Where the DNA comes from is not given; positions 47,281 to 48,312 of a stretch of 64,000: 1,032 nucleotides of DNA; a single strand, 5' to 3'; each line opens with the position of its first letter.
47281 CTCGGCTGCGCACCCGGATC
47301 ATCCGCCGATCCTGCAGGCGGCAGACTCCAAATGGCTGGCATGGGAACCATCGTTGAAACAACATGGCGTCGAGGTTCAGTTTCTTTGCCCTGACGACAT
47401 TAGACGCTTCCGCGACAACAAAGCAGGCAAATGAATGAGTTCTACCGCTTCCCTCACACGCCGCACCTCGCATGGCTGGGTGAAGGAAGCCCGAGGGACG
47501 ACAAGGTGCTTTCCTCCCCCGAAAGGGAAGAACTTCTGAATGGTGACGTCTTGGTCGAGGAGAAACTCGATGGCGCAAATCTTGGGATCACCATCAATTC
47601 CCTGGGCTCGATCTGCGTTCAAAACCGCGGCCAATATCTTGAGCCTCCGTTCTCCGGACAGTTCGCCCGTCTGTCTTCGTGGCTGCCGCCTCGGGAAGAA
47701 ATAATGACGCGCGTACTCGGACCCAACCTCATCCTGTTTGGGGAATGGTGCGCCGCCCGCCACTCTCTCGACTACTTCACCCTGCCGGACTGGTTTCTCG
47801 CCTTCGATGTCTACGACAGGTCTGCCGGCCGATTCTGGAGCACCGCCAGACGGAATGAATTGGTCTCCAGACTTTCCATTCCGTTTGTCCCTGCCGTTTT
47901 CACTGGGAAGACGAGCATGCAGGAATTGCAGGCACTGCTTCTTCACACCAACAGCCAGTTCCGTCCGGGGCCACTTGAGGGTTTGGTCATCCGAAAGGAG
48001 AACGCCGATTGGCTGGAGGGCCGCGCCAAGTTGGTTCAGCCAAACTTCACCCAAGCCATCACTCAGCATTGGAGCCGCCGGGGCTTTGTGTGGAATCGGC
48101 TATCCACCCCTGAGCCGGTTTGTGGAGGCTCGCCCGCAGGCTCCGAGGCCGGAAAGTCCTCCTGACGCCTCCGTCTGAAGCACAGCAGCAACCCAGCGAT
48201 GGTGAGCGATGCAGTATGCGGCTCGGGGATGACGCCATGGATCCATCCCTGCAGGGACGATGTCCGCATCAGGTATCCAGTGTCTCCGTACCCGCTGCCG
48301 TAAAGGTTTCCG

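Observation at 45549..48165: Foreign-looking three-gene operon: ABC-type AAA ATPase + PIN nuclease + RNA ligase (candidate uncharacterised nuclease-and-repair conflict system)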

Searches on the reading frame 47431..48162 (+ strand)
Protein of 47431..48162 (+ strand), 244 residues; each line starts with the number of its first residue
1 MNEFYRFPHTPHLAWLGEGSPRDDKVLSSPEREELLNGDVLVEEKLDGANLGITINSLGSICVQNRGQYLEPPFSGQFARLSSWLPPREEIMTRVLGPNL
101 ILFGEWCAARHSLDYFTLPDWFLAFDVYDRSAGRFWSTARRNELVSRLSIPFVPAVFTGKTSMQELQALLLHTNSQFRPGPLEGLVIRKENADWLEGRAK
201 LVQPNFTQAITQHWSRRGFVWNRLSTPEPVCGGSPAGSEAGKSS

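Call 5: search_protein_families(library=pfam, proteins=[window:47431-48162:+], max_evalue=0.1)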
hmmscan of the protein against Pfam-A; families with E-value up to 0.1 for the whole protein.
window:47431-48162:+ (244 aa): 1 family
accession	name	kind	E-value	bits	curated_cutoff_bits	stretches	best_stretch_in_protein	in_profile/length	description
PF09414.15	RNA_ligase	-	5.2e-29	102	27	1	39-200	2-169/171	RNA ligase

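Call 6: search_protein_families(library=padloc, proteins=[window:47431-48162:+], max_evalue=0.1)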
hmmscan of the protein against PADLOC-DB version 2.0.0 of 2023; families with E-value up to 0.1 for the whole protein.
window:47431-48162:+ (244 aa): 0 families

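Call 7: search_protein_families(library=ncbifam, proteins=[window:47431-48162:+], max_evalue=0.1)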
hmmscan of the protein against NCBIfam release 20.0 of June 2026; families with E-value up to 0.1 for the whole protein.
window:47431-48162:+ (244 aa): 1 family
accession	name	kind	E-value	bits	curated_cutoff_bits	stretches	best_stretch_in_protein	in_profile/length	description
TIGR01209.1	TIGR01209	hypoth_equivalog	0.00034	19.5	136.9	1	33-188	74-224/375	RNA ligase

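Call 8: search_protein_families(library=phrogs, proteins=[window:47431-48162:+], max_evalue=0.01)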
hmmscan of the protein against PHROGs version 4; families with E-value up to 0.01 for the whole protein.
window:47431-48162:+ (244 aa): 3 families
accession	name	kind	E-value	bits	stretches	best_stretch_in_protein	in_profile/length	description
phrog_24030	-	DNA, RNA and nucleotide metabolism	1.7e-14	54.9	1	2-225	131-341/342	RNA ligase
phrog_548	-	DNA, RNA and nucleotide metabolism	2.6e-10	41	1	37-196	30-219/341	RNA ligase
phrog_34045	-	unknown function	3e-09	37.8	1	5-216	7-202/219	-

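Call 9: search_solved_structures(query=window:47431-48162:+, max_evalue=1, show_alignments=2)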
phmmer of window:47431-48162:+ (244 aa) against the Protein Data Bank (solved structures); distinct sequences matched with E-value up to 1: 3.
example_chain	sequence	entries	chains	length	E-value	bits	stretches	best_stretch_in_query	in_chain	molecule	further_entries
5d1o_A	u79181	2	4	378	0.12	14.9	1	26-153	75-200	ATP-dependent RNA ligase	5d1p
8ucf_A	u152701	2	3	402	0.73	12.3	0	40-180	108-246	ATP dependent DNA ligase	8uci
8uce_A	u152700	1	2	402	0.77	12.2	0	40-180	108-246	ATP dependent DNA ligase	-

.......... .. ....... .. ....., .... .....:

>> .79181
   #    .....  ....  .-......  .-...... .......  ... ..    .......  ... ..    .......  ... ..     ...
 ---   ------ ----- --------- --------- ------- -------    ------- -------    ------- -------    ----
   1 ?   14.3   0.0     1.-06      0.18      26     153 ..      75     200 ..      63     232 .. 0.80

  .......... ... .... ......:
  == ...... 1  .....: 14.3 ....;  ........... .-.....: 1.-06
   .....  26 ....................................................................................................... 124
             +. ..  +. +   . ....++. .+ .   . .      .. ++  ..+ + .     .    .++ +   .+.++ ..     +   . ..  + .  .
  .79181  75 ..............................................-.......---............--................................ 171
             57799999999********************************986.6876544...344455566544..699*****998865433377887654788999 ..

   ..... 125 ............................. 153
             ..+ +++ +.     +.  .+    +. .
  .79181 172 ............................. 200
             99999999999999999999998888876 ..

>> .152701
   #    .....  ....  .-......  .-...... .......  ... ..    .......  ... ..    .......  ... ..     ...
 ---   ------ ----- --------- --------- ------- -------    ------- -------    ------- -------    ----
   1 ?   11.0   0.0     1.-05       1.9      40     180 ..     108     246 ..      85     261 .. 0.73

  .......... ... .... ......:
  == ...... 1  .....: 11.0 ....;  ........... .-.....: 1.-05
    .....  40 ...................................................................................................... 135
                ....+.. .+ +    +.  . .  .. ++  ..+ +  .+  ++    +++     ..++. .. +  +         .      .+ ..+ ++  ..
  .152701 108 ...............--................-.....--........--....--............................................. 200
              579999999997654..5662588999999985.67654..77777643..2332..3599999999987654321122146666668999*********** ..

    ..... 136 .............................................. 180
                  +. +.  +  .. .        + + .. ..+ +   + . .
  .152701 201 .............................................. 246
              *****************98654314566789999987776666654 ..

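Call 29: find_homologous_proteins(query=window:47431-48162:+, max_evalue=0.001)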
Query window:47431-48162:+ (244 aa): 4531 proteins with E <= 0.001 among 4985 candidates; the best 120 are listed.
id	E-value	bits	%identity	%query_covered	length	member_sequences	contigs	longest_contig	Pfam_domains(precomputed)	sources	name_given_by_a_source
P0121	1.2e-165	567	100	100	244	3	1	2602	PF09414.16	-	-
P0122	6.3e-120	417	79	93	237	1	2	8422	PF09414.16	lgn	-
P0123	7.3e-119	414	78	93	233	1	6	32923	PF09414.16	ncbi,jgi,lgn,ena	jgi:ATP-dependent RNA circularization protein (DNA/RNA ligase family)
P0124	1.7e-118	413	77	93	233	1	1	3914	PF09414.16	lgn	-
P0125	3.4e-117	408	76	93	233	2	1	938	PF09414.16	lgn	-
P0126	1.0e-114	400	76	93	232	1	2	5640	PF09414.16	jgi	jgi:ATP-dependent RNA circularization protein (DNA/RNA ligase family)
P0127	9.8e-112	390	74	93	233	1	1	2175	PF09414.16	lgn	-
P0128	1.9e-111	390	74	93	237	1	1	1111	PF09414.16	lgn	-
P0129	1.8e-109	383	72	93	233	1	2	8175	PF09414.16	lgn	-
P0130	2.3e-109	383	70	94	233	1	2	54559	PF09414.16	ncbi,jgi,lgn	jgi:hypothetical protein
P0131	3.3e-106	372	69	93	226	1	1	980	PF09414.16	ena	-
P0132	6.8e-104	365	69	92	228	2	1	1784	PF09414.16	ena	-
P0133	3.0e-102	359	69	91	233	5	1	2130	PF09414.16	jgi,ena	jgi:ATP-dependent RNA circularization protein (DNA/RNA ligase family)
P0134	4.6e-101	355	66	94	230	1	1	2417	PF09414.16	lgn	-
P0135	7.2e-101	355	66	92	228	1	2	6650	PF09414.16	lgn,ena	-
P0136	2.7e-100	353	67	92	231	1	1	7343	PF09414.16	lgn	-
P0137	2.4e-99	350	67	92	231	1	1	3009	PF09414.16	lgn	-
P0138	6.4e-99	348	66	93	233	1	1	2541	PF09414.16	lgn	-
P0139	7.9e-99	348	66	92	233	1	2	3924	PF09414.16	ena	-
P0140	1.0e-98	348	66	93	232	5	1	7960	PF09414.16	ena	-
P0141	1.5e-98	347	66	92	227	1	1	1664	PF09414.16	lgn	-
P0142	5.4e-98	345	65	94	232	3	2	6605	PF09414.16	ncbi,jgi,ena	jgi:hypothetical protein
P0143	6.4e-98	345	65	93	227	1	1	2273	PF09414.16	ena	-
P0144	6.9e-98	345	68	93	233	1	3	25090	PF09414.16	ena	-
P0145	7.0e-98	345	64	93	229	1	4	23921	PF09414.16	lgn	-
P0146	1.6e-97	344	66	93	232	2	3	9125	PF09414.16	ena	-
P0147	1.8e-97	344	61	98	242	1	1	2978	PF09414.16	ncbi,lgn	-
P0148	5.4e-97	342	64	93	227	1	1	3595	PF09414.16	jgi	jgi:ATP-dependent RNA circularization protein (DNA/RNA ligase family)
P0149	8.4e-97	341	67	92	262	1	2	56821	PF09414.16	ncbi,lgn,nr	ncbi:MAG: RNA ligase family protein [Verrucomicrobia bacterium]|nr:RNA ligase family protein [Verruc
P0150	8.8e-97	341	63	92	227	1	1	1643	PF09414.16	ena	-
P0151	9.4e-97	341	65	92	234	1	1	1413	PF09414.16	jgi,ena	jgi:ATP-dependent RNA circularization protein (DNA/RNA ligase family)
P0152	1.6e-96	341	67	91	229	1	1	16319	PF09414.16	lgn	-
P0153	1.7e-96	340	64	93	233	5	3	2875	PF09414.16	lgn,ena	-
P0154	1.9e-96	340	63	92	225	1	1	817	PF09414.16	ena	-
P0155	2.1e-96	340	64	95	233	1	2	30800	PF09414.16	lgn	-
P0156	2.8e-96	340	66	92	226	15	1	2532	PF09414.16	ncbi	-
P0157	5.0e-96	339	64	93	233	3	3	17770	PF09414.16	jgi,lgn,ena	jgi:ATP-dependent RNA circularization protein (DNA/RNA ligase family)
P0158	6.3e-96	339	66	92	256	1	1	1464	PF09414.16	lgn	-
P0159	1.3e-95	338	64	92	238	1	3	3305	PF09414.16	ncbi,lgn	-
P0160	1.5e-95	337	64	93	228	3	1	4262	PF09414.16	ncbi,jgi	jgi:ATP-dependent RNA circularization protein (DNA/RNA ligase family)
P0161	1.9e-95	337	63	92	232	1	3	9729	PF09414.16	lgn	-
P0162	4.3e-95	336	62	94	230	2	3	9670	PF09414.16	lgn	-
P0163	6.0e-95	335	63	93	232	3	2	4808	PF09414.16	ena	-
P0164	6.7e-95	335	64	93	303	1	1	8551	PF09414.16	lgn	-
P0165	1.4e-94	334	61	97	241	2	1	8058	PF09414.16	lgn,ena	-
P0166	1.7e-94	334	63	92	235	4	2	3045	PF09414.16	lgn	-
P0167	1.9e-94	334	61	94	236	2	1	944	PF09414.16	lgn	-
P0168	2.7e-94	333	61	99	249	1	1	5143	PF09414.16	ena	-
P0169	2.8e-94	333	65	93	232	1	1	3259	PF09414.16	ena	-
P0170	3.2e-94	333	62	93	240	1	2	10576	PF09414.16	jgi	jgi:ATP-dependent RNA circularization protein (DNA/RNA ligase family)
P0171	5.0e-94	332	65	93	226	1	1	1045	PF09414.16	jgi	jgi:ATP-dependent RNA circularization protein (DNA/RNA ligase family)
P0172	7.1e-94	332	60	99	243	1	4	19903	PF09414.16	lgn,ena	-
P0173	7.3e-94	332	63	92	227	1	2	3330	PF09414.16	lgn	-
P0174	7.9e-94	332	63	92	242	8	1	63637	PF09414.16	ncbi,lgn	ncbi:MAG: RNA ligase family protein [Pseudomonadota bacterium]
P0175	9.3e-94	332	60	92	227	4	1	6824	PF09414.16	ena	-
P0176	1.2e-93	331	63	92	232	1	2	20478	PF09414.16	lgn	-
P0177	1.4e-93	331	61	94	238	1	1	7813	PF09414.16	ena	-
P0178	1.4e-93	331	63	93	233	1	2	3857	PF09414.16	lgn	-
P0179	1.6e-93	331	63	93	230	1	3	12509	PF09414.16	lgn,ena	-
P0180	3.6e-93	330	63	93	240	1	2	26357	PF09414.16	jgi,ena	jgi:ATP-dependent RNA circularization protein (DNA/RNA ligase family)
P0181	4.7e-93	329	62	92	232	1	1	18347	PF09414.16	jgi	jgi:ATP-dependent RNA circularization protein (DNA/RNA ligase family)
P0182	5.9e-93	329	62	93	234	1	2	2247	PF09414.16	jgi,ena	-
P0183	6.6e-93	329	64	91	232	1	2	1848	PF09414.16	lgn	-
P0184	7.0e-93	329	62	93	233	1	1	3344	PF09414.16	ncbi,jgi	jgi:ATP-dependent RNA circularization protein (DNA/RNA ligase family)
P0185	7.3e-93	329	63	92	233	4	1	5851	PF09414.16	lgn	-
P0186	7.8e-93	328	63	92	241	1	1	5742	PF09414.16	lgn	-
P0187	8.4e-93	328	61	94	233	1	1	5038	PF09414.16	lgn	-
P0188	1.0e-92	328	62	94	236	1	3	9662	PF09414.16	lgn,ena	-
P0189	1.2e-92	328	60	94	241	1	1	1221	PF09414.16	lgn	-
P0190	2.2e-92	327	64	93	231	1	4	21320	PF09414.16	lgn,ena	-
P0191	2.4e-92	327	62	92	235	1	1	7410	PF09414.16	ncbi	-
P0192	3.1e-92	327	63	92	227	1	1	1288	PF09414.16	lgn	-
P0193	3.8e-92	326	62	92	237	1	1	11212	PF09414.16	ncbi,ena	-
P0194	4.1e-92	326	62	93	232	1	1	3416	PF09414.16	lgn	-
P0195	4.6e-92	326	62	95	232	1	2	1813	PF09414.16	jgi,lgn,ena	-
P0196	5.0e-92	326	62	92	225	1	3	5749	PF09414.16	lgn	-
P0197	5.5e-92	326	63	92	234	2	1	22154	PF09414.16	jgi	jgi:ATP-dependent RNA circularization protein (DNA/RNA ligase family)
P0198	5.7e-92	326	63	92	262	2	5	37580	PF09414.16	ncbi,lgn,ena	-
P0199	6.2e-92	326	62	93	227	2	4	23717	PF09414.16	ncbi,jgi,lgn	jgi:ATP-dependent RNA circularization protein (DNA/RNA ligase family)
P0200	8.0e-92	325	62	92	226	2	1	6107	PF09414.16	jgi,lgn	-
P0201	8.6e-92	325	63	93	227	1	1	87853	PF09414.16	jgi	jgi:ATP-dependent RNA circularization protein (DNA/RNA ligase family)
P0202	8.9e-92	325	61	95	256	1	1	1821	PF09414.16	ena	-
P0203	1.0e-91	325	64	92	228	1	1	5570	PF09414.16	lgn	-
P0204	1.2e-91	325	60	94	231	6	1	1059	PF09414.16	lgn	-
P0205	1.3e-91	325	59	94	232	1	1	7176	PF09414.16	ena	-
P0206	1.7e-91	324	63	92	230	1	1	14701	PF09414.16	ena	-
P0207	1.9e-91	324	61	94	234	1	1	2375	PF09414.16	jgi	jgi:ATP-dependent RNA circularization protein (DNA/RNA ligase family)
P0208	1.9e-91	324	63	93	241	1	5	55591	PF09414.16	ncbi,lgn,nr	ncbi:MAG: RNA ligase family protein [Verrucomicrobiales bacterium]|nr:RNA ligase family protein [Ver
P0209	2.0e-91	324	60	93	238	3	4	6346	PF09414.16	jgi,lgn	jgi:ATP-dependent RNA circularization protein (DNA/RNA ligase family)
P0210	2.3e-91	324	62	93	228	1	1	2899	PF09414.16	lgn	-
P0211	2.4e-91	324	63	92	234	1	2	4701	PF09414.16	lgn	-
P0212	2.5e-91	324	62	95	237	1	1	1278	PF09414.16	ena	-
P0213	2.5e-91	324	63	92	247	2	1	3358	PF09414.16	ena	-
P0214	2.6e-91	323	62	92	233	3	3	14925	PF09414.16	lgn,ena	-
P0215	3.8e-91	323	62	92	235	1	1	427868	PF09414.16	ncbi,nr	ncbi:MAG: DNA ligase [Alcaligenaceae bacterium]|nr:DNA ligase [Alcaligenaceae bacterium]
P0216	4.0e-91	323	62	93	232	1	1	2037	PF09414.16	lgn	-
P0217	4.4e-91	323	63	93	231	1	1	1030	PF09414.16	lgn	-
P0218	5.0e-91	323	60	93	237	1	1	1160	PF09414.16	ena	-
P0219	5.1e-91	323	62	92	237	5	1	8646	PF09414.16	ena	-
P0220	5.3e-91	322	62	92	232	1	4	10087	PF09414.16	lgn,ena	-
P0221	5.5e-91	322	64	92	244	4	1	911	PF09414.16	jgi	jgi:ATP-dependent RNA circularization protein (DNA/RNA ligase family)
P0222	6.0e-91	322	61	92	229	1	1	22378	PF09414.16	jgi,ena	-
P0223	7.1e-91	322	63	92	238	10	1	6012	PF09414.16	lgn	-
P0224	7.4e-91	322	60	94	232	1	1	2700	PF09414.16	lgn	-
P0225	7.8e-91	322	62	95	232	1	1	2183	PF09414.16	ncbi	-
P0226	8.9e-91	322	62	92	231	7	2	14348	PF09414.16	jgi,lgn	jgi:ATP-dependent DNA ligase, homolog of eukaryotic ligase III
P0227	9.3e-91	322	62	93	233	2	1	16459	PF09414.16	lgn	-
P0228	9.7e-91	322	62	93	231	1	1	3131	PF09414.16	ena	-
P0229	1.0e-90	322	62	94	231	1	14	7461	PF09414.16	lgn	-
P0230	1.0e-90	322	62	92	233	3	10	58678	PF09414.16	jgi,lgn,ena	jgi:ATP-dependent RNA circularization protein (DNA/RNA ligase family)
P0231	1.3e-90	321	64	92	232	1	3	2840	PF09414.16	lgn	-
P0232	1.3e-90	321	60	94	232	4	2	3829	PF09414.16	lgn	-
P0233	1.3e-90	321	63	93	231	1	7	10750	PF09414.16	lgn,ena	-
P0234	1.4e-90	321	62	92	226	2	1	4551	PF09414.16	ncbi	-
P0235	1.4e-90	321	60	94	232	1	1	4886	PF09414.16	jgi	jgi:ATP-dependent RNA circularization protein (DNA/RNA ligase family)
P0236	1.4e-90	321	63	93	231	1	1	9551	PF09414.16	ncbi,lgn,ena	-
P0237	1.4e-90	321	60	95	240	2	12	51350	PF09414.16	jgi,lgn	-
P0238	1.4e-90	321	60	93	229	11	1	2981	PF09414.16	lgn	-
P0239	1.4e-90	321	61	93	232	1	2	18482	PF09414.16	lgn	-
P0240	1.5e-90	321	61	93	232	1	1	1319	PF09414.16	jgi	jgi:ATP-dependent RNA circularization protein (DNA/RNA ligase family)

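Call 48: predict_structure(alignment_id=A2)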
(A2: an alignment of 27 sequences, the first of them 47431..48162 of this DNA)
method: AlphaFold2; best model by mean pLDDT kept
length: 244 residues; sequences in the alignment: 27
mean_pLDDT: 80.3   pTM: 0.76
mean pLDDT of the five models: 80.3, 78.4, 77.3, 76.7, 72.7
residues with pLDDT >= 90: 127; 70-90: 49; 50-70: 37; < 50: 31
segments of 3 or more residues with pLDDT < 50: 209-229
pLDDT, mean of each block of 10 residues (from residue 1): 67 64 77 95 87 92 88 87 93 95 79 64 92 96 96 94 95 90 94 95 66 41 42 50 51
secondary structure, 60 per line:
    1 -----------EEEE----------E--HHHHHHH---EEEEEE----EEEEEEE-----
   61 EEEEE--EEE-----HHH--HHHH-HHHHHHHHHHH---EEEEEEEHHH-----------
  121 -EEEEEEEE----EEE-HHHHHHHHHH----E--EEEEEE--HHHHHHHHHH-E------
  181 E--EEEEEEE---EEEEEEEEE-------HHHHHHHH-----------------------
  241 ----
elements in order: E12-15 H29-35 E39-44 E49-55 E61-65 E68-70 H81-84 H86-96 E100-106 E122-129 E134-136 H138-147 E155-160 H163-172 E184-190 E194-202 H210-217

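Call 52: fold_search(model_id=the predicted structure, library=pdb)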
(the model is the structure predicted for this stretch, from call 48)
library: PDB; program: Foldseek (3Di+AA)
matches with E <= 10: 399; with E <= 0.001: 61
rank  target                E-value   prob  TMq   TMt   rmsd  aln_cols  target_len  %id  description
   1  2vug_A                5.9e-08  1.00  0.53  0.36   5.2       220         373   21  The structure of an archaeal homodimeric RNA ligase (released 2008-06-03)
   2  6vt0                  9.9e-08  1.00  0.57  0.43   3.3       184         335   20  Naegleria gruberi RNA ligase K170A mutant apo (released 2020-04-08)
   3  5cou                  9.9e-08  1.00  0.58  0.43   3.4       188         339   20  Structure and mechanism of a eukaryal nick-sealing RNA ligase K170M+ATP (released 2015-10-28)
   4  6vt9                  1.8e-07  1.00  0.58  0.43   4.2       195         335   19  Naegleria gruberi RNA ligase E227A mutant with ATP and Mn (released 2020-04-08)
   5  6vtd                  1.8e-07  1.00  0.56  0.42   4.5       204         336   19  Naegleria gruberi RNA ligase R149A mutant with ATP and Mn (released 2020-04-08)
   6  8uch                  1.8e-07  1.00  0.54  0.37   4.8       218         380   20  Thermophilic RNA Ligase from Palaeococcus pacificus K92A + ATP (released 2024-02-21)
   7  5cot                  1.9e-07  1.00  0.58  0.43   9.3       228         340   19  Structure and mechanism of a eukaryal nick-sealing RNA ligase (released 2015-10-28)
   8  6vt4                  1.9e-07  1.00  0.55  0.41   9.5       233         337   18  Naegleria gruberi RNA ligase R149A mutant apo (released 2020-04-08)
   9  8ucf                  2.0e-07  1.00  0.54  0.37   4.8       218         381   20  Thermophilic RNA Ligase from Palaeococcus pacificus K238G (released 2024-02-21)
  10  1xdn                  2.0e-07  1.00  0.58  0.54   6.3       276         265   17  High resolution crystal structure of an editosome enzyme from trypanosoma brucei: RNA editing ligase 1 (released 2004-12-07)
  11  8uce_A                2.0e-07  1.00  0.56  0.38   6.4       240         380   20  Thermophilic RNA Ligase from Palaeococcus pacificus + AMP (released 2024-02-21)
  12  6vte                  2.1e-07  1.00  0.57  0.43   9.0       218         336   19  Naegleria gruberi RNA Ligase K170M mutant with AMP and Mn (released 2020-04-08)
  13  6vt1_A                2.1e-07  1.00  0.57  0.42   9.5       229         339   19  Naegleria gruberi RNA ligase D172A mutant apo (released 2020-04-08)
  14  8ucg_A                2.7e-07  1.00  0.54  0.36   6.6       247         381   19  Thermophilic RNA Ligase from Palaeococcus pacificus K92A (released 2024-02-21)
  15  5d1o_B                3.8e-07  1.00  0.56  0.38   4.8       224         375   20  Archaeal ATP-dependent RNA ligase - form 1 (released 2016-03-09)
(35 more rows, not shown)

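Call 89: find_encoding_contigs(protein=P0215, flank=4000, max_places=2)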
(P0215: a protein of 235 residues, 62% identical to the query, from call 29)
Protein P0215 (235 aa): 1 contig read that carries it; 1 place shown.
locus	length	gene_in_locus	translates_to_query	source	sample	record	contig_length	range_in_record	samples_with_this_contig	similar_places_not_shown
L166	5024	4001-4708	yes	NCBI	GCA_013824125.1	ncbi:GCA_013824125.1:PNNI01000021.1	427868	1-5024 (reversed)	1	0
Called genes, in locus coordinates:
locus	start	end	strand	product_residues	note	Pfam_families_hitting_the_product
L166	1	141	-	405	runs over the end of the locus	-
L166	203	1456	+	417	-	PF12704:MacB_PCD, PF02687:FtsX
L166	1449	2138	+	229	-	PF02463:SMC_N (faint), PF00005:ABC_tran, PF13304:AAA_21 (faint)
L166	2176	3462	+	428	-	PF02463:SMC_N (faint), PF13175:AAA_15, PF13304:AAA_21, PF13175:AAA_15, PF12476:DUF3696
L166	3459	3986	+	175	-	-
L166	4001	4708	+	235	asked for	PF09414:RNA_ligase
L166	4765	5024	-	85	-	?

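Call 90: find_encoding_contigs(protein=P0201, flank=4000, max_places=2)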
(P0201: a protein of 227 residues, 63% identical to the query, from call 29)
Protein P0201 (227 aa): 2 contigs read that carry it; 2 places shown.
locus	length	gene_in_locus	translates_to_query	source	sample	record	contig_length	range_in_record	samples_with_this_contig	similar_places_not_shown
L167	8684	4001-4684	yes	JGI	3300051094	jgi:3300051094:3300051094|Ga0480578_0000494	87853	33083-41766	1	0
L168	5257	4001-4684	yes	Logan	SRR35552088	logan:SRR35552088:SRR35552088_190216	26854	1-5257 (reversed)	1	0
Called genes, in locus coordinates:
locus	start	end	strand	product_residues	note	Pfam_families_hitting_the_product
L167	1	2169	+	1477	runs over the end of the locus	PF02384:N6_Mtase (weak), PF20473:MmeI_Mtase (weak), PF07669:Eco57I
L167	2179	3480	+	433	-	PF02463:SMC_N (faint), PF13175:AAA_15, PF13476:AAA_23 (weak), PF13304:AAA_21, PF13175:AAA_15, PF12476:DUF3696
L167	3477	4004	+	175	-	-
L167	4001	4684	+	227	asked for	PF09414:RNA_ligase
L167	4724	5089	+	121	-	PF10711:DUF2513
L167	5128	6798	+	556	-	PF04326:SLFN_AlbA_2, PF13749:HATPase_c_4, PF13412:HTH_24 (faint), PF06224:AlkZ-like (weak)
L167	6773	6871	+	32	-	-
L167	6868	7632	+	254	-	PF13391:HNH_2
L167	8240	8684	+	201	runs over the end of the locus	PF04381:RdgC (weak)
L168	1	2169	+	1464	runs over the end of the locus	PF02384:N6_Mtase (weak), PF20473:MmeI_Mtase (weak), PF07669:Eco57I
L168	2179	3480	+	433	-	PF02463:SMC_N (faint), PF13175:AAA_15, PF13476:AAA_23 (weak), PF13304:AAA_21, PF13175:AAA_15, PF12476:DUF3696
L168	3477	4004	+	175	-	-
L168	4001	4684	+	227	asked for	PF09414:RNA_ligase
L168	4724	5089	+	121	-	PF10711:DUF2513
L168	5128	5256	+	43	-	?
